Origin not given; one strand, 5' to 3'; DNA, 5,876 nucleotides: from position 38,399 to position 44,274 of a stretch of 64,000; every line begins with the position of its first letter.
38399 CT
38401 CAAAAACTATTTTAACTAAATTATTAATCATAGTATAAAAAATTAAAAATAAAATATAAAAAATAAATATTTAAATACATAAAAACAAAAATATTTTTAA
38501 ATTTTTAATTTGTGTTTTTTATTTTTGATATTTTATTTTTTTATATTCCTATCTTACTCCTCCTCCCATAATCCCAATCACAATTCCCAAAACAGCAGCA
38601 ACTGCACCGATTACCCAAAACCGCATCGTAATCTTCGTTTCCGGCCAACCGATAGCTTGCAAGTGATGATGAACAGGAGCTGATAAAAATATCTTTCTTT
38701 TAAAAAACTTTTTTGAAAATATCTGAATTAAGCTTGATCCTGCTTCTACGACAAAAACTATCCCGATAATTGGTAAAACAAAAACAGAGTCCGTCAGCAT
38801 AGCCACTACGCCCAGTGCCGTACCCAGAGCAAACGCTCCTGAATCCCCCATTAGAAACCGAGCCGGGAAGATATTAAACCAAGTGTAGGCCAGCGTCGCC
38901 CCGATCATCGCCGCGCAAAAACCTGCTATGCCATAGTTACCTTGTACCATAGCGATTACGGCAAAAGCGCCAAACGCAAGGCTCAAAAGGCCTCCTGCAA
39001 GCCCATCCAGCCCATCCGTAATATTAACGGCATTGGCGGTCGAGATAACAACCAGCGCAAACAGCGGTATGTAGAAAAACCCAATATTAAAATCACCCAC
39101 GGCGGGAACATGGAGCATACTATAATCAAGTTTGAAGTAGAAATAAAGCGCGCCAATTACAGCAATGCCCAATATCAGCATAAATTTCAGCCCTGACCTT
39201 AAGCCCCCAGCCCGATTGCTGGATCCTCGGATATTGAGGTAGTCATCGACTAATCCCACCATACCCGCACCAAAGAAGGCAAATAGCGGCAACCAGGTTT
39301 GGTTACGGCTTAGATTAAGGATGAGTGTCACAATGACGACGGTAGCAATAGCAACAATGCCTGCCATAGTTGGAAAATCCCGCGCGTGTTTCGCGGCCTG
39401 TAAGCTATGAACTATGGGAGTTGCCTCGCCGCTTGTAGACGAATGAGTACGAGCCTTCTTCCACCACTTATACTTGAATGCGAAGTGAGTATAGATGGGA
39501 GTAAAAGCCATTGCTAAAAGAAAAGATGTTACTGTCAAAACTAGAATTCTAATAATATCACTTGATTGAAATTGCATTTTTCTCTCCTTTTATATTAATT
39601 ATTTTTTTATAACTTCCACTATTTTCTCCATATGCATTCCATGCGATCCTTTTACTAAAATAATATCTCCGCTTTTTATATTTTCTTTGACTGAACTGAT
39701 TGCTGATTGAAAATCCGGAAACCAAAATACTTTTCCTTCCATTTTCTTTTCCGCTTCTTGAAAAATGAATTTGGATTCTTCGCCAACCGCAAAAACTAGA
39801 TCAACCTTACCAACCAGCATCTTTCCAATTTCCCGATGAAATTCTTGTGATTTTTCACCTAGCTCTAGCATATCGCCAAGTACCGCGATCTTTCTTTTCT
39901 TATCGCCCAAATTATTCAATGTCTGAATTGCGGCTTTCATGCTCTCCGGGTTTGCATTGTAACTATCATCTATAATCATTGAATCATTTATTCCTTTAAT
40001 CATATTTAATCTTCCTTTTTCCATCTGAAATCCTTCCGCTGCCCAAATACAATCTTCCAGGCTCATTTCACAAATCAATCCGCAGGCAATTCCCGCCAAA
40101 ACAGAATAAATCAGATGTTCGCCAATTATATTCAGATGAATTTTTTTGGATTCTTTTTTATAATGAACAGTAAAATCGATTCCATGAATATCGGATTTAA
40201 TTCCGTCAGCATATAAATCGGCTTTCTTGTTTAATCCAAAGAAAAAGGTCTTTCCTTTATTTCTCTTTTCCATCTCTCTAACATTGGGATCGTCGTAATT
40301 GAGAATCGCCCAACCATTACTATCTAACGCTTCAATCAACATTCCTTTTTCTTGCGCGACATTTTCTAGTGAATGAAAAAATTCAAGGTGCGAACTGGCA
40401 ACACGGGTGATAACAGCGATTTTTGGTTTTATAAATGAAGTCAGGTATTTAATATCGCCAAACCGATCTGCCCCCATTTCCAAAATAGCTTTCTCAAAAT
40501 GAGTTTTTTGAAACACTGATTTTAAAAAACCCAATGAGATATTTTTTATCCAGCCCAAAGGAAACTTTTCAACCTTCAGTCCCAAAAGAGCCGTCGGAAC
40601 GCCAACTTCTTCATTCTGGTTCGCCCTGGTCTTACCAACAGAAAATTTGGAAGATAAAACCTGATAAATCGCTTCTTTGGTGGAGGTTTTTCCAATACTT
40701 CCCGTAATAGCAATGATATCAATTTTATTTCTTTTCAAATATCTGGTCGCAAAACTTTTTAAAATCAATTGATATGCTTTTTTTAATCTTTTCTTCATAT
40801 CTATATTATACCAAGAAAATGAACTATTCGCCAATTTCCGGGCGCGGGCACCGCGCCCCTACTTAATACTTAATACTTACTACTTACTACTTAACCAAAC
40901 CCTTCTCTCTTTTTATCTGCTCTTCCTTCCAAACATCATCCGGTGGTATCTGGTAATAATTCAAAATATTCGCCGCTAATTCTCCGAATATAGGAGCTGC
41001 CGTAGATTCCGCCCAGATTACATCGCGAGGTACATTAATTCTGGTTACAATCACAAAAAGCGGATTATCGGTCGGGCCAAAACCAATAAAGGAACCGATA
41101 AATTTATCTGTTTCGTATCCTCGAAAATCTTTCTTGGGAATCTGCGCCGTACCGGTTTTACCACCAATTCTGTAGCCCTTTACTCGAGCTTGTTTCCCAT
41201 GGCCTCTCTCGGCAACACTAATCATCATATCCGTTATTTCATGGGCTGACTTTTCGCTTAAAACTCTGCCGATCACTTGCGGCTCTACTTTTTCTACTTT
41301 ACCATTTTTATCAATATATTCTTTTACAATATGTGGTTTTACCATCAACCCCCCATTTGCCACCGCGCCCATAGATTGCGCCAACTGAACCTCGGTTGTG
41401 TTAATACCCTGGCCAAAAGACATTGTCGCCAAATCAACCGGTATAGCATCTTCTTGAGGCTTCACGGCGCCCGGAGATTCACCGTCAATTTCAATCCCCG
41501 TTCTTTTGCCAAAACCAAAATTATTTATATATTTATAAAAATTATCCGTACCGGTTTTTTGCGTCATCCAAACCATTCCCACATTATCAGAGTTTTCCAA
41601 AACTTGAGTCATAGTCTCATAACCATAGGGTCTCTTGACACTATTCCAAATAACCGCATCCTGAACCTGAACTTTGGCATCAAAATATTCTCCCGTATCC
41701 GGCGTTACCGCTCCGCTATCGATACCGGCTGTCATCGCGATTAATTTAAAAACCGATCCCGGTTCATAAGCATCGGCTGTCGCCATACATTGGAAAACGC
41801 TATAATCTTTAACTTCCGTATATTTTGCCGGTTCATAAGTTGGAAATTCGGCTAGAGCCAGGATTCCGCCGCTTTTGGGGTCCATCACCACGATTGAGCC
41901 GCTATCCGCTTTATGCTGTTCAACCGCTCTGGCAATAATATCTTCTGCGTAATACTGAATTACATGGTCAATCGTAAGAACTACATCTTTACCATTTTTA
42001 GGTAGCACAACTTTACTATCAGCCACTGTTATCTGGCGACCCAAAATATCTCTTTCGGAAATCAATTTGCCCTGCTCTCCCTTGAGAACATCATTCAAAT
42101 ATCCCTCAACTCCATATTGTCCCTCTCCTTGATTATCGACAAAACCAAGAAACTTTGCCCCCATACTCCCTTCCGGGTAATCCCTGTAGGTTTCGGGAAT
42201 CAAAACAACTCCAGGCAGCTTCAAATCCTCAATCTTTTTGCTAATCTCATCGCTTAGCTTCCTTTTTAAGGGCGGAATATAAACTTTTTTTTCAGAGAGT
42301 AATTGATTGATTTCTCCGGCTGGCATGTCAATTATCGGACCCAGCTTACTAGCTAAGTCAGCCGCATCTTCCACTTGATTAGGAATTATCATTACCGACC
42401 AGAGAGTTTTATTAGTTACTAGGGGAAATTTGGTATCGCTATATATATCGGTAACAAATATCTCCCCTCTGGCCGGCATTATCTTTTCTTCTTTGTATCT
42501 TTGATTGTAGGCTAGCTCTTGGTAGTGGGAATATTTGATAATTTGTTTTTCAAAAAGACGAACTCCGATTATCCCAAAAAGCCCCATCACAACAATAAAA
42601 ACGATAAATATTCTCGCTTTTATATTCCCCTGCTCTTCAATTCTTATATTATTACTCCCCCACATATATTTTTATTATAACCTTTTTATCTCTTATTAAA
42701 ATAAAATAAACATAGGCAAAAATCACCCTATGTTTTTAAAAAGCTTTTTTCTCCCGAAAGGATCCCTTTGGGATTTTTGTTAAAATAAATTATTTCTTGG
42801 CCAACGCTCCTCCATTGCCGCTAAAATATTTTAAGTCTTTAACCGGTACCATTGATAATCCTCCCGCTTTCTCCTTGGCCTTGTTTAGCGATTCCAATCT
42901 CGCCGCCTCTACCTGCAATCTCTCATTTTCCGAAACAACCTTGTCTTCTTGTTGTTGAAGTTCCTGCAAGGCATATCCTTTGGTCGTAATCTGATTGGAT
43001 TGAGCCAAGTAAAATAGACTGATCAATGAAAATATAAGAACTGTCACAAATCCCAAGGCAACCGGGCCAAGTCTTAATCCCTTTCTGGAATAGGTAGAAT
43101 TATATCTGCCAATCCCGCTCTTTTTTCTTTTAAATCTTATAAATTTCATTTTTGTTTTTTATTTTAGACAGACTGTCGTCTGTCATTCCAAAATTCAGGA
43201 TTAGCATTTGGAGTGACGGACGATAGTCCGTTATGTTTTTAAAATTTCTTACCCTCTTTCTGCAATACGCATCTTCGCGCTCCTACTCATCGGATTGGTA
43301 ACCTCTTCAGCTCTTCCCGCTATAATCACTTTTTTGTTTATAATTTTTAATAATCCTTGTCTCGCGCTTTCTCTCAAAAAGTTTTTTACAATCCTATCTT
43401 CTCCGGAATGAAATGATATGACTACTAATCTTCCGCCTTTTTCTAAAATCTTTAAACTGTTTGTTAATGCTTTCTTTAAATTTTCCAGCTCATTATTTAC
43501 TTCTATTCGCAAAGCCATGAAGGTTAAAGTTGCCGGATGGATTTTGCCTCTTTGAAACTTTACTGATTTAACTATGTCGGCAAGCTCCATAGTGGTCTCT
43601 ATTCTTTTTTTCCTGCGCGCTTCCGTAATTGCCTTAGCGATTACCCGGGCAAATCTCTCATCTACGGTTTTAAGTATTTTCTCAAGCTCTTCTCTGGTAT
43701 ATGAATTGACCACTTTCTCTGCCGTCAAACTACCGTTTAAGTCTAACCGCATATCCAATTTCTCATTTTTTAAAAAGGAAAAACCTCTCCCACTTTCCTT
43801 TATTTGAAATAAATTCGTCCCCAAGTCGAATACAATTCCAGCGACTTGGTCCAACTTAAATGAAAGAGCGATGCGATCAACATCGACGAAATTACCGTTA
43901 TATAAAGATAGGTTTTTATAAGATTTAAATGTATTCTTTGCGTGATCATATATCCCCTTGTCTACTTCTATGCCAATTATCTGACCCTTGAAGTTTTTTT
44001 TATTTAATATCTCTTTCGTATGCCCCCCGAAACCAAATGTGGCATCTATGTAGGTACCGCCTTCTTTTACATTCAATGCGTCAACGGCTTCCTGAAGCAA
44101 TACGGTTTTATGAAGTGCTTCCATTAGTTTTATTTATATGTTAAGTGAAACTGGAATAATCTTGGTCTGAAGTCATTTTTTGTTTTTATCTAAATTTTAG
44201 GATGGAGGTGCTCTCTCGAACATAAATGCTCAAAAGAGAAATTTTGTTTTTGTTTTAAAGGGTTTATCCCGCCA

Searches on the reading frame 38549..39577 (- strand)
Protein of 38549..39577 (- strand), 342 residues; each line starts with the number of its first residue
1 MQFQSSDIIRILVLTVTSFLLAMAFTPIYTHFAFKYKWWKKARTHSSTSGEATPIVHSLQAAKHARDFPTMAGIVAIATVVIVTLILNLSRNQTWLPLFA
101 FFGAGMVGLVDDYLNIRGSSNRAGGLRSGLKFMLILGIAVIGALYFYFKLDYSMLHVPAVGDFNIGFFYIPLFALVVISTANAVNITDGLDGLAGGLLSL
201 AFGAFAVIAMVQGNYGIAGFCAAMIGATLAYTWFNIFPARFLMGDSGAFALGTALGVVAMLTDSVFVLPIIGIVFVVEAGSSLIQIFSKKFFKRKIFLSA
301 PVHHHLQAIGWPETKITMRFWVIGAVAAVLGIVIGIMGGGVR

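Call 14: search_protein_families(library=pfam, proteins=[window:38549-39577:-], max_evalue=0.00001)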
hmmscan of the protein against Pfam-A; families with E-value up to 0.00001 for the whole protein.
window:38549-39577:- (342 aa): 1 family
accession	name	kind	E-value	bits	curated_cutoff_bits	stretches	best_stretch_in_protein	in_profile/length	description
PF00953.26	Glycos_transf_4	-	1.6e-27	96.9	27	1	97-261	4-158/160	Glycosyl transferase family 4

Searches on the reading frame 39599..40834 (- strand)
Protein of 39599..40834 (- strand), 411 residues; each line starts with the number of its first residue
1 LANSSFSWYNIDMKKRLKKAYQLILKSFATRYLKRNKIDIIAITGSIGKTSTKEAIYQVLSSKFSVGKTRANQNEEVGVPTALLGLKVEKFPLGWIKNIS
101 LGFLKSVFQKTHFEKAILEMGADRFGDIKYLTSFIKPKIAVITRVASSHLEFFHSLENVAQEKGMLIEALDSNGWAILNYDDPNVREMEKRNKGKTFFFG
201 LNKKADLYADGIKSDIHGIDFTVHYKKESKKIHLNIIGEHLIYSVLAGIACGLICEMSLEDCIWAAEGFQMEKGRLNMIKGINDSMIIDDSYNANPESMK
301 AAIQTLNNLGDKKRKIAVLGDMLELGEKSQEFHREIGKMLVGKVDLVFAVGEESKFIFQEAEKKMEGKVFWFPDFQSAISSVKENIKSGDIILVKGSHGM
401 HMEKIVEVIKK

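Call 15: search_protein_families(library=pfam, proteins=[window:39599-40834:-], max_evalue=0.00001)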
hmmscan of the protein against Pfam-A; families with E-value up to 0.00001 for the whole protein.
window:39599-40834:- (411 aa): 2 families
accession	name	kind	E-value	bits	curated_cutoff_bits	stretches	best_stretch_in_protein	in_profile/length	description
PF08245.18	Mur_ligase_M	-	3.8e-39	135.2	24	1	43-251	1-199/200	Mur ligase middle domain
PF02875.26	Mur_ligase_C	-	1.6e-27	97.3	28.4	1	274-398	1-127/127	Mur ligase, glutamate ligase domain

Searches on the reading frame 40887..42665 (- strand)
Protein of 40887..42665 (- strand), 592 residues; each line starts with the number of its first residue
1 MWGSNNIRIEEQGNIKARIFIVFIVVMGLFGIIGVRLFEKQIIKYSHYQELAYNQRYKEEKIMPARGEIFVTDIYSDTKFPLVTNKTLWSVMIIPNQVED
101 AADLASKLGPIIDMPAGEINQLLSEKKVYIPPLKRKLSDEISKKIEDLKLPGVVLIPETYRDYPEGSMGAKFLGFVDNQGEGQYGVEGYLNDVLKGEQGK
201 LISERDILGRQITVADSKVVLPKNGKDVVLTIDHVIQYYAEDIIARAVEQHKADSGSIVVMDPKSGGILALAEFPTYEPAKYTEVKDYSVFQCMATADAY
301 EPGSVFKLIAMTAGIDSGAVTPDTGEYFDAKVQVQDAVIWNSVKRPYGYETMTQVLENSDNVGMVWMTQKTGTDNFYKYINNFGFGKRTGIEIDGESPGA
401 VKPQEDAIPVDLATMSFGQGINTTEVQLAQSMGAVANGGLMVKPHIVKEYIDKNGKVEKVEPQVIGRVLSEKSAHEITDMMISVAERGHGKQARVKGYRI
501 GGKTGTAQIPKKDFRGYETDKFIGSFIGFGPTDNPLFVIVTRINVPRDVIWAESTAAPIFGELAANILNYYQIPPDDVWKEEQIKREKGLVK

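Call 15: search_protein_families(library=pfam, proteins=[window:40887-42665:-], max_evalue=0.00001)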
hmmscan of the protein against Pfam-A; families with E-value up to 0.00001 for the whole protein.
window:40887-42665:- (592 aa): 2 families
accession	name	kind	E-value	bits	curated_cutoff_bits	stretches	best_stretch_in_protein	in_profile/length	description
PF00905.27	Transpeptidase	-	1.1e-72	245.3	22.1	1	256-563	1-297/299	Penicillin binding protein transpeptidase domain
PF03717.20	PBP_dimer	-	8.4e-17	62.6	24.4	1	64-213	4-177/180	Penicillin-binding Protein dimerisation domain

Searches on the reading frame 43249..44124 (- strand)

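Call 15: search_protein_families(library=pfam, proteins=[window:43249-44124:-], max_evalue=0.00001)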
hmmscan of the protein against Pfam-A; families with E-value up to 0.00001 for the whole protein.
window:43249-44124:- (291 aa): 2 families
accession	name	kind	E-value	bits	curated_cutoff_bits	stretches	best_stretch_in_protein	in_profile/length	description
PF01795.25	Methyltransf_5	-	1.9e-92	310.5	27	1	3-290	2-308/309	MraW methylase family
PF00398.26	RrnaAD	-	1.9e-06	27.6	24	1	4-105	13-115/263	Ribosomal RNA adenine dimethylase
